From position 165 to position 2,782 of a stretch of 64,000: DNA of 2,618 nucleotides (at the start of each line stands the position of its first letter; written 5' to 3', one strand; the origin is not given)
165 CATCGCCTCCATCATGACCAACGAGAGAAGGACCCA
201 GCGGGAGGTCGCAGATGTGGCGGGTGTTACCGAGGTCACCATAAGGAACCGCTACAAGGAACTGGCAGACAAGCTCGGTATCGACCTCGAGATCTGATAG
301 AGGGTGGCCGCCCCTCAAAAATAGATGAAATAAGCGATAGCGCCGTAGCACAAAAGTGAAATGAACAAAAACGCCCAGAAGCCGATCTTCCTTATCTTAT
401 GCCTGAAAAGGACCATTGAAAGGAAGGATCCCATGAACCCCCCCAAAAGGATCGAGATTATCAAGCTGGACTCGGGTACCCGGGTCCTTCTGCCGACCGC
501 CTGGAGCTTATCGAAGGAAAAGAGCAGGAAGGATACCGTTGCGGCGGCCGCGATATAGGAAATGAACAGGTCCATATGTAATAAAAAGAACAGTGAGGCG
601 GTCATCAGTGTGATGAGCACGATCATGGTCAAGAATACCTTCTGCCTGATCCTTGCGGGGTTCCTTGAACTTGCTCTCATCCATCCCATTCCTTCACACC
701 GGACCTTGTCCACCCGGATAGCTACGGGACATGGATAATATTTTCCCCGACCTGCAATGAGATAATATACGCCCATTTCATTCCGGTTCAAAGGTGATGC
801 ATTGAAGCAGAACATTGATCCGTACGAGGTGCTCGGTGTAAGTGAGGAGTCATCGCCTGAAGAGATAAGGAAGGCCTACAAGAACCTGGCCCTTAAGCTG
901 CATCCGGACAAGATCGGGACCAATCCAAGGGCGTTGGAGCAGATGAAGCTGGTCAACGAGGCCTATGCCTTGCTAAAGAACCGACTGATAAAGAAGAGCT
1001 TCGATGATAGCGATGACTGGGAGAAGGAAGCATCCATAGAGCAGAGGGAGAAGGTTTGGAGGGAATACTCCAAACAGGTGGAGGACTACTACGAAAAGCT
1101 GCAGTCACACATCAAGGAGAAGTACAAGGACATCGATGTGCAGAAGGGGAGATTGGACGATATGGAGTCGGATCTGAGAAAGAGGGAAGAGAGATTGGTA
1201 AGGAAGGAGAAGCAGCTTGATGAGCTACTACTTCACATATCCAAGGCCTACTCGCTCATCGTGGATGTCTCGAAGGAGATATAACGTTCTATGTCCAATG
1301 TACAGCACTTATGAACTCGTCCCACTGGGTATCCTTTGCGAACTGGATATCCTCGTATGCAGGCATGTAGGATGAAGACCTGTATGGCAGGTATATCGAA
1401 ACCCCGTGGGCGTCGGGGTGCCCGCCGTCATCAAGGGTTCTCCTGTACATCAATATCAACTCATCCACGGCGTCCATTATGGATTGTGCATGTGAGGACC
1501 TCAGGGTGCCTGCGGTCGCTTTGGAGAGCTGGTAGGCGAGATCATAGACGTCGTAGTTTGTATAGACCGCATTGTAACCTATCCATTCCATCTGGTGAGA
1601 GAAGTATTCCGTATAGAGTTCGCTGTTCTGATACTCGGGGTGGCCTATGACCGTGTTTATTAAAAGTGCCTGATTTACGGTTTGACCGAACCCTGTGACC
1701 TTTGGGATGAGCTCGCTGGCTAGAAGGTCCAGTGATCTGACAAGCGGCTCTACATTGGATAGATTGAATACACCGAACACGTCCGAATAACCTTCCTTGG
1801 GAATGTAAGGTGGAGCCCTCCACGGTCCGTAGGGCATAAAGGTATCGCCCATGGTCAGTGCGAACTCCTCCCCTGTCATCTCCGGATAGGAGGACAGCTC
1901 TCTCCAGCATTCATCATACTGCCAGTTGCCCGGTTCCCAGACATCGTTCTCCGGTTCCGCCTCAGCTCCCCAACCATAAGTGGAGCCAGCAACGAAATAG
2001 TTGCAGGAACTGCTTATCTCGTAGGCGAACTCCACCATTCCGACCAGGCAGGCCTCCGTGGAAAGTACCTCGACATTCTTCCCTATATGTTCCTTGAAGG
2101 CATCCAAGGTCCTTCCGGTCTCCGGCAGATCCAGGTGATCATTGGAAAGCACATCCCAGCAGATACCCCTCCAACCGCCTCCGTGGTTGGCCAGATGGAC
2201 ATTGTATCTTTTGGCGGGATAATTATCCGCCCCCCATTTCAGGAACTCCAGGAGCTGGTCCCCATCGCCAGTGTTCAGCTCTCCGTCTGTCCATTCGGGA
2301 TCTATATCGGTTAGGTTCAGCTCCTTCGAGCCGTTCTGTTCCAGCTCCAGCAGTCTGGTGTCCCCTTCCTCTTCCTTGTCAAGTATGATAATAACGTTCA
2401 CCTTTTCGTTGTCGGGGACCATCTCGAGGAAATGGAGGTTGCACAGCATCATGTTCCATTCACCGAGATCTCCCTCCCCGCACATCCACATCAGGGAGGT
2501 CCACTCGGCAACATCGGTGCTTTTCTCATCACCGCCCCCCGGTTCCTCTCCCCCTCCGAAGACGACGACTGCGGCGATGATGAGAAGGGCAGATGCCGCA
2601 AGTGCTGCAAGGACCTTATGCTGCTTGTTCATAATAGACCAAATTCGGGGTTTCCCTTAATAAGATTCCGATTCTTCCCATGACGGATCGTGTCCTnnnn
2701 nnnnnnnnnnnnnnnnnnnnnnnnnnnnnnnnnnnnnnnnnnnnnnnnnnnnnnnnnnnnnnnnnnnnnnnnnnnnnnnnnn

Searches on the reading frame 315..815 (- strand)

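Call 34: search_protein_families(library=pfam, proteins=[window:315-815:-], max_evalue=0.001)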
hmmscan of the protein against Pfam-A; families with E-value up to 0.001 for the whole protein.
window:315-815:- (166 aa): 1 family
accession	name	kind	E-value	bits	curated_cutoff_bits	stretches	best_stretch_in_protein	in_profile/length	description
PF06961.18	DUF1294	-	1.4e-16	60.9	25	1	94-146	3-55/55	Protein of unknown function (DUF1294)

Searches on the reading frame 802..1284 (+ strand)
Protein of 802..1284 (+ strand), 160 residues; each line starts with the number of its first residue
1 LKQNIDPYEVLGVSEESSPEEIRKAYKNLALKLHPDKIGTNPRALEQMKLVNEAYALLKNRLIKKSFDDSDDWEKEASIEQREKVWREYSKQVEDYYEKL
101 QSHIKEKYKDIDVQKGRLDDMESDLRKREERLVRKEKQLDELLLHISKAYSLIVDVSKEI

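Call 34: search_protein_families(library=pfam, proteins=[window:802-1284:+], max_evalue=0.001)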
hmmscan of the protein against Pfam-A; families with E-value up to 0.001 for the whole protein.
window:802-1284:+ (160 aa): 1 family
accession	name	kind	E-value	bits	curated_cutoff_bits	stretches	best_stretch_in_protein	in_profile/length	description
PF00226.36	DnaJ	-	9.9e-19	67.6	27.8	1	6-68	1-63/63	DnaJ domain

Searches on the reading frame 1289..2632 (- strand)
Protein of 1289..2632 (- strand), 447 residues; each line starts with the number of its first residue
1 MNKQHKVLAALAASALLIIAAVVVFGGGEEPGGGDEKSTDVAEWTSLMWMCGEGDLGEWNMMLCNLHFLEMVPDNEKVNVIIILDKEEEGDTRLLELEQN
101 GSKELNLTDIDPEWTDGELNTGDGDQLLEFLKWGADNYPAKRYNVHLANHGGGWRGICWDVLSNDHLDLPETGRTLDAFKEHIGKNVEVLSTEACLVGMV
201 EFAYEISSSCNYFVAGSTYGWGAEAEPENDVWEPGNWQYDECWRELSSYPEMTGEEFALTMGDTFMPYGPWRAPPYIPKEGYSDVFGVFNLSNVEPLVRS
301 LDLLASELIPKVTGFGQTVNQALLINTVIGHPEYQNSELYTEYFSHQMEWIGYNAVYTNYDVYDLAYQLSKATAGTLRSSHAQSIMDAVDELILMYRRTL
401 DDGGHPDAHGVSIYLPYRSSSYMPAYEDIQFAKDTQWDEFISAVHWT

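Call 34: search_protein_families(library=pfam, proteins=[window:1289-2632:-], max_evalue=0.001)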
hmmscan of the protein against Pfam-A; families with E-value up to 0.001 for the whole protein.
window:1289-2632:- (447 aa): 1 family
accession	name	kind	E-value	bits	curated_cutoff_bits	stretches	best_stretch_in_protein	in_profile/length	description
PF03415.19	Peptidase_C11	-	2.7e-28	100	25.8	1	70-442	19-357/359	Clostripain family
